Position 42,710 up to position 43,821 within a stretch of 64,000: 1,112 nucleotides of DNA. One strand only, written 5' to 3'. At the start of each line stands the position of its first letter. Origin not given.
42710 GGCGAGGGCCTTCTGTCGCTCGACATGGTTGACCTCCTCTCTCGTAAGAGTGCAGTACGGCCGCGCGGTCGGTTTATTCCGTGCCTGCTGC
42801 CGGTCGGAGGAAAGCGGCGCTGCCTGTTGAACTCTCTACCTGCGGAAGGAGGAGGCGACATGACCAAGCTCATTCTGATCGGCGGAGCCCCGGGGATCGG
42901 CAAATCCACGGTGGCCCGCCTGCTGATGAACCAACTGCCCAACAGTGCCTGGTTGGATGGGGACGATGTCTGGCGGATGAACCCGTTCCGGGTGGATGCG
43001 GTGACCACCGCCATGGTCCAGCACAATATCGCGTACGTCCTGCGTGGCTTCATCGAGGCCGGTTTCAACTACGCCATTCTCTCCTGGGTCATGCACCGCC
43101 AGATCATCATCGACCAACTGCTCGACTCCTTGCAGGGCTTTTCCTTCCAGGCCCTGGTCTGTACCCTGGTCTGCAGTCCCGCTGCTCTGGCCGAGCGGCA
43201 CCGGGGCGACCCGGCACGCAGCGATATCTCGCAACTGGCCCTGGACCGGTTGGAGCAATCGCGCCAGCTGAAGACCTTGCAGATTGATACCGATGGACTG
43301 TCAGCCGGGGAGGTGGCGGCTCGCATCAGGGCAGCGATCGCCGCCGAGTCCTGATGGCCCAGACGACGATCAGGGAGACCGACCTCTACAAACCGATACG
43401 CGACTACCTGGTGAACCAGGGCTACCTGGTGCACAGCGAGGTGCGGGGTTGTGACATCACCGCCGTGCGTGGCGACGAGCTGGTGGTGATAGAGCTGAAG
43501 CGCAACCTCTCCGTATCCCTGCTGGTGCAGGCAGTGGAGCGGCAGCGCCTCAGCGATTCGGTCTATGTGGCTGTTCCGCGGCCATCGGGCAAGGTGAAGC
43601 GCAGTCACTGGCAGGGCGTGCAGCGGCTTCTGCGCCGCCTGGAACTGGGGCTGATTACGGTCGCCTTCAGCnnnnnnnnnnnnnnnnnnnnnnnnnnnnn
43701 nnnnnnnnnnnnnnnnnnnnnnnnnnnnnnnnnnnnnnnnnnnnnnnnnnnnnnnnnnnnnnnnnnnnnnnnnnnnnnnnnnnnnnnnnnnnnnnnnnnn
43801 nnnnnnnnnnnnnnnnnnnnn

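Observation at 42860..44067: Translationally coupled P-loop kinase-like gene and PD-(D/E)xK/wHTH gene of unknown function in an accessory-like region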

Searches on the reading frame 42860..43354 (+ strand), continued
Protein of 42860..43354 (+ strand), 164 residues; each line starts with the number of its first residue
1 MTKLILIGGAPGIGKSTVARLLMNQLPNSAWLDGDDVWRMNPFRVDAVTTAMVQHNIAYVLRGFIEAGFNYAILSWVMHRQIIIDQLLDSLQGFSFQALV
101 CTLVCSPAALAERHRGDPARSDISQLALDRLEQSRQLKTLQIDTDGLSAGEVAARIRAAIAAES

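Call 61: search_dna_similar(query=window:42860-43351:+, collection=plasmids, mode=protein, max_rows=10)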
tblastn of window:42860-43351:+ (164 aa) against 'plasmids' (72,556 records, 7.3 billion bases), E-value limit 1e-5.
Records with a match: 1; places in all: 2; records where one place covers at least 80% of the query: 1.
Best place of each record, by identity: <60% 1.
By first word of the organism name: Devosia 1.
By predicted mobility (MOB-suite, as given by PLSDB): non-mobilizable 1.
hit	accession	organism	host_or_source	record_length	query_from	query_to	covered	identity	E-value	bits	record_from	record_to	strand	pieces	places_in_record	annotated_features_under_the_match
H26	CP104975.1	Devosia sp. A8/3-2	Oxytropis tragacanthoides,cell ...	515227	1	151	92%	36.1%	3e-21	96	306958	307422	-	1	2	AAA family ATPase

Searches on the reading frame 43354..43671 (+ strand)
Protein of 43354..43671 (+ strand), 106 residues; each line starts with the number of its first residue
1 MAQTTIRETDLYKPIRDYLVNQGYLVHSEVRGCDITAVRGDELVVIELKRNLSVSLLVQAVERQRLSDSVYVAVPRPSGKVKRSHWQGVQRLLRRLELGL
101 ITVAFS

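Call 59: search_protein_families(library=pfam, proteins=[window:43354-43671:+], max_evalue=1)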
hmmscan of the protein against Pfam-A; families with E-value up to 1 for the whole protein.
window:43354-43671:+ (106 aa): 1 family
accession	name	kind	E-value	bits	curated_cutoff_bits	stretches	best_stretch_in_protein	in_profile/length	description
PF17429.7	GP70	-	0.041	14.1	27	1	9-31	14-37/54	Gene product 70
